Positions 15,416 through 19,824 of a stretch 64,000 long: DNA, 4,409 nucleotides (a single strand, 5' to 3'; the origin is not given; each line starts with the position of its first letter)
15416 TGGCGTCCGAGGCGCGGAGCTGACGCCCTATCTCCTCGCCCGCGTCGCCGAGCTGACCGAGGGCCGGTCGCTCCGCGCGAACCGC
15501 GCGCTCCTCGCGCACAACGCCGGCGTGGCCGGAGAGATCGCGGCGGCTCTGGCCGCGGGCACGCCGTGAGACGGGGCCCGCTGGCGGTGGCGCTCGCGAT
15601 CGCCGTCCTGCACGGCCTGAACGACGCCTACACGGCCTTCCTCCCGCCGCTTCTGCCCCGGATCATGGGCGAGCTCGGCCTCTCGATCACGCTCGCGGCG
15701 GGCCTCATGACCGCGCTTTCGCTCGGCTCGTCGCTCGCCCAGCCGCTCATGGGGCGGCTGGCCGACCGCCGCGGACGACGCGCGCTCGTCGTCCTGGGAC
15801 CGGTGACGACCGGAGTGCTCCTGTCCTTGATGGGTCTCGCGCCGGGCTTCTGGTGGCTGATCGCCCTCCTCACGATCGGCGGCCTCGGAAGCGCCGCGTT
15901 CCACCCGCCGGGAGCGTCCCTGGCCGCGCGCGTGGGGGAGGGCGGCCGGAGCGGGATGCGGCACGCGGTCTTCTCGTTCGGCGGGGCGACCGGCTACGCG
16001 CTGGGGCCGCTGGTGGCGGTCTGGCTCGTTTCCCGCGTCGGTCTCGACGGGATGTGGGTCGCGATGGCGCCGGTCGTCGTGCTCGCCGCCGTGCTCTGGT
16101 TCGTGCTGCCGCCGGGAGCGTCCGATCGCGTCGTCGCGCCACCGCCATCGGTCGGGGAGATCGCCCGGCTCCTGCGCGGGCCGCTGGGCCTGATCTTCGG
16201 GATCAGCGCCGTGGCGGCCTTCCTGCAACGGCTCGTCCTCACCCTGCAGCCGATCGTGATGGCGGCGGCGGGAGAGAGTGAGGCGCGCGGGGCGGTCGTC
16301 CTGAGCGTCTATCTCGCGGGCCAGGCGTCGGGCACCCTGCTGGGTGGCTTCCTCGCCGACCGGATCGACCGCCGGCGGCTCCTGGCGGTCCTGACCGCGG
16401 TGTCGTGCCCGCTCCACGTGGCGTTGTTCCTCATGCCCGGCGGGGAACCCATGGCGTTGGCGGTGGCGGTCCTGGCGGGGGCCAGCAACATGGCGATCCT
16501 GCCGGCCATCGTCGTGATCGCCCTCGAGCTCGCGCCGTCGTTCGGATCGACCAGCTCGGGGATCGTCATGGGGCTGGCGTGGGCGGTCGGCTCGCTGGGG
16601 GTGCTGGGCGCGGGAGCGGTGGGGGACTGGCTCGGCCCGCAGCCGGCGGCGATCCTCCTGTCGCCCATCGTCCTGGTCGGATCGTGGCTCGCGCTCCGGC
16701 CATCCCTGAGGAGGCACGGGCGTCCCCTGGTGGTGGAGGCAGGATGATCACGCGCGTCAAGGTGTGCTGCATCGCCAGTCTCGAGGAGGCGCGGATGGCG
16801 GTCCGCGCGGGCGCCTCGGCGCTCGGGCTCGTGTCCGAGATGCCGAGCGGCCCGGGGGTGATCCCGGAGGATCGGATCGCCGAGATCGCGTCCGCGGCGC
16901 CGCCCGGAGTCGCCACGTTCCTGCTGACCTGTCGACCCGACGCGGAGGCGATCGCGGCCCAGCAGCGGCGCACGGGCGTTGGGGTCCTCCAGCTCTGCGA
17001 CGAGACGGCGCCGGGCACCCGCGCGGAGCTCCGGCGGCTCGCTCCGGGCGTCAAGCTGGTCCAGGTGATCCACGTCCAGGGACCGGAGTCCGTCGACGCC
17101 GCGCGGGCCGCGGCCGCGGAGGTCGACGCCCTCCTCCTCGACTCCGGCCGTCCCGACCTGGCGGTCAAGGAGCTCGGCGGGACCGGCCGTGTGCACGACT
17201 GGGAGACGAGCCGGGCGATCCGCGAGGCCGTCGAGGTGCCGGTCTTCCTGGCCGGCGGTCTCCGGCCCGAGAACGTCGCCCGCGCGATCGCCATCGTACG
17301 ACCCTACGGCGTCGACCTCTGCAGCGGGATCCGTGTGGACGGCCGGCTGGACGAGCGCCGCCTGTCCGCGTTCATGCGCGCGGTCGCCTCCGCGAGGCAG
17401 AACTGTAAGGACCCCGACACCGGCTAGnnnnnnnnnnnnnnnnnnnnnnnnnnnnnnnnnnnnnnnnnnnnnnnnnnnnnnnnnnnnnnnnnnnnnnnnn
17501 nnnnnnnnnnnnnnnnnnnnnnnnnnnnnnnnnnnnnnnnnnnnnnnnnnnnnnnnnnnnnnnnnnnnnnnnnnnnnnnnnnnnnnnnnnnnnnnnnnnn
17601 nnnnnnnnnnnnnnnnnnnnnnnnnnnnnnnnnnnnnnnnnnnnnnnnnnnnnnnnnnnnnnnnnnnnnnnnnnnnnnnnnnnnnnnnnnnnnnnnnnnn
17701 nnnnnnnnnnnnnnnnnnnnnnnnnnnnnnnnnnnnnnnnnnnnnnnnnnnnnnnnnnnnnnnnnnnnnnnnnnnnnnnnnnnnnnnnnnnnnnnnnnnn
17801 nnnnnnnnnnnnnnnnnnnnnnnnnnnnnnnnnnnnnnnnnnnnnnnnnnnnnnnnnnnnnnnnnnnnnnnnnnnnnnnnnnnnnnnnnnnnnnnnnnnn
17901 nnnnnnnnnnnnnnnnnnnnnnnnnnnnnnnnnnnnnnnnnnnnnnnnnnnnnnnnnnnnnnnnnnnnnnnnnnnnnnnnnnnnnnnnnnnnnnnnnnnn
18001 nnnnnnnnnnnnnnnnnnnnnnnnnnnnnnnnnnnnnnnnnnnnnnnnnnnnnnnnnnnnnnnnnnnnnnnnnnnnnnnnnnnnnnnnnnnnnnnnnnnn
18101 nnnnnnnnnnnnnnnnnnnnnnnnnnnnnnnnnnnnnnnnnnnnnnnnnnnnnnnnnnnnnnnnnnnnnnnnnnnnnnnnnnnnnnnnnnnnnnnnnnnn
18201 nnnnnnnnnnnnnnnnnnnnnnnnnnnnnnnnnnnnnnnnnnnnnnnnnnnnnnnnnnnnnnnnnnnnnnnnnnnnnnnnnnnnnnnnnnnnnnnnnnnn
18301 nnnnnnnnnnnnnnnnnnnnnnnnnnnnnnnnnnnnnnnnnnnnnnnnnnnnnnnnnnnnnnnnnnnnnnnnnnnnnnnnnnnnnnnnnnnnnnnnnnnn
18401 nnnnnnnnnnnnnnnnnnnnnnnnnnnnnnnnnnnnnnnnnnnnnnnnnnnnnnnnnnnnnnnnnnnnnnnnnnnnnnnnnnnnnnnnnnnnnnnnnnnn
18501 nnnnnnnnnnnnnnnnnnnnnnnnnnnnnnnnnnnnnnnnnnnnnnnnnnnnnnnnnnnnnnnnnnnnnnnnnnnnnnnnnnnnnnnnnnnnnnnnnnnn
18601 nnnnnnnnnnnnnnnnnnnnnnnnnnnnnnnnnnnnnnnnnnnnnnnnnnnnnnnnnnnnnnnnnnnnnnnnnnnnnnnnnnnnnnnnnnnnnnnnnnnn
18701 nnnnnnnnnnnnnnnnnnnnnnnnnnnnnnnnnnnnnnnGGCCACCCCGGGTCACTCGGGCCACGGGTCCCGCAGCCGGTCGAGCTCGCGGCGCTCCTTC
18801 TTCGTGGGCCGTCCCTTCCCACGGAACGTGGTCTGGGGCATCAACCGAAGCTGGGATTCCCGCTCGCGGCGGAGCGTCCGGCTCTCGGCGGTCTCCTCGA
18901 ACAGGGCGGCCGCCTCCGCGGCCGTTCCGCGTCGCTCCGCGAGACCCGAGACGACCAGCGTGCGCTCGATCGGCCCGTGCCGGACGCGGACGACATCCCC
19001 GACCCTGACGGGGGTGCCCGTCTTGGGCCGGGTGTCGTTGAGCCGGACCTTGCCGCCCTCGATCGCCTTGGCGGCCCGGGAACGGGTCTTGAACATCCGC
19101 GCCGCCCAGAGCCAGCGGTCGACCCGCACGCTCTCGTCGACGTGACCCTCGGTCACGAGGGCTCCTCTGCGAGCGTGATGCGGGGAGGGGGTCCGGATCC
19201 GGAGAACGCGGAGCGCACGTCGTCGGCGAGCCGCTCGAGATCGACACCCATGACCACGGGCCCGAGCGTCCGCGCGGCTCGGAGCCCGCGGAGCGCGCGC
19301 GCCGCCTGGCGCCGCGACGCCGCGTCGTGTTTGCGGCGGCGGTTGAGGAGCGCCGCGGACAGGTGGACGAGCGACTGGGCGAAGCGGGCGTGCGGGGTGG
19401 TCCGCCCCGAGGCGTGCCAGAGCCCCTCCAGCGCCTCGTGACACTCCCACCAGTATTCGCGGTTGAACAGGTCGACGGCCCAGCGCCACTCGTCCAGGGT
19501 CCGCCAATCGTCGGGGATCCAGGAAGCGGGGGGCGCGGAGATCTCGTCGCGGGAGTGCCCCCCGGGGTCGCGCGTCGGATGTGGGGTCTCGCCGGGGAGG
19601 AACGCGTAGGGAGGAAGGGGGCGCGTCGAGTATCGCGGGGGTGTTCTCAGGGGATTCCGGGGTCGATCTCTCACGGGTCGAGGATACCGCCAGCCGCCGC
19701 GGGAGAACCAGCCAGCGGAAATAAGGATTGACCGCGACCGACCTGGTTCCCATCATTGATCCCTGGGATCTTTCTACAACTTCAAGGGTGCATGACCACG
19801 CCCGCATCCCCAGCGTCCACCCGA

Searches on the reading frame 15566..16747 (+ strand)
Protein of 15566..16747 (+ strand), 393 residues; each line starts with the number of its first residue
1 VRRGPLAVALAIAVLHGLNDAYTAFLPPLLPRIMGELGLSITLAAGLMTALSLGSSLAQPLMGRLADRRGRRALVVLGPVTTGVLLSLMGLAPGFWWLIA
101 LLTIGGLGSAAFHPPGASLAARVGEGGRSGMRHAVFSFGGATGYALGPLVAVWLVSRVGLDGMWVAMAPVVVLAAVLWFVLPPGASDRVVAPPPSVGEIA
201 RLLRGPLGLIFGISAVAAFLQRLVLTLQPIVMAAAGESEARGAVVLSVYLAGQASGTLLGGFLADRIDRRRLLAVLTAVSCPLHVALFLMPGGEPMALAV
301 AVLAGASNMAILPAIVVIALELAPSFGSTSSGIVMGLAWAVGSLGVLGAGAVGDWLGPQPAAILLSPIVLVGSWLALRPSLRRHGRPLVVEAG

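Call 84: search_protein_families(library=pfam, proteins=[window:15566-16747:+], max_evalue=0.000001)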
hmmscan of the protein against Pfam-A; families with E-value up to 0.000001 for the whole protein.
window:15566-16747:+ (393 aa): 1 family
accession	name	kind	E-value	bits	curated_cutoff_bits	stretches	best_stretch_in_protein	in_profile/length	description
PF07690.21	MFS_1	-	1.9e-36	126.1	33.4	2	16-218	5-217/347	Major Facilitator Superfamily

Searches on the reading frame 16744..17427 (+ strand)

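Call 84: search_protein_families(library=pfam, proteins=[window:16744-17427:+], max_evalue=0.000001)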
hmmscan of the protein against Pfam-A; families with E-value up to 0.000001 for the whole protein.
window:16744-17427:+ (227 aa): 1 family
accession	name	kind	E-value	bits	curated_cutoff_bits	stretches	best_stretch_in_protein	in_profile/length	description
PF00697.28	PRAI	-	2.9e-20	73.2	22.7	1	5-212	1-192/193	N-(5'phosphoribosyl)anthranilate (PRA) isomerase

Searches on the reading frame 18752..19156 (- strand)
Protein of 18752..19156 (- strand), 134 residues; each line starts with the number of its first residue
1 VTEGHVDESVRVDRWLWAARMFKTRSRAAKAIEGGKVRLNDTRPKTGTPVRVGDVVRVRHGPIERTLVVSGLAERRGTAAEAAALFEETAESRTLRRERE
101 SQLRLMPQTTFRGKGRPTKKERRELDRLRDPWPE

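Call 84: search_protein_families(library=pfam, proteins=[window:18752-19156:-], max_evalue=0.000001)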
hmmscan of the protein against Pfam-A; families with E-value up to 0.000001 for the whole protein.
window:18752-19156:- (134 aa): 1 family
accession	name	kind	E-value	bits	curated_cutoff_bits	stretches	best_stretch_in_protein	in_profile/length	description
PF01479.30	S4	-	4.2e-11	42.8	22.8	1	10-56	1-48/48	S4 domain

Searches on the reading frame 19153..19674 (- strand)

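Call 84: search_protein_families(library=pfam, proteins=[window:19153-19674:-], max_evalue=0.000001)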
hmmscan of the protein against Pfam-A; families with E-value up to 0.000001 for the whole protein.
window:19153-19674:- (173 aa): 1 family
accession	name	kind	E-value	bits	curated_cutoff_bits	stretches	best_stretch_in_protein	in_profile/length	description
PF03745.19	DUF309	-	2.5e-13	49.9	27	1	66-122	4-58/59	Domain of unknown function (DUF309)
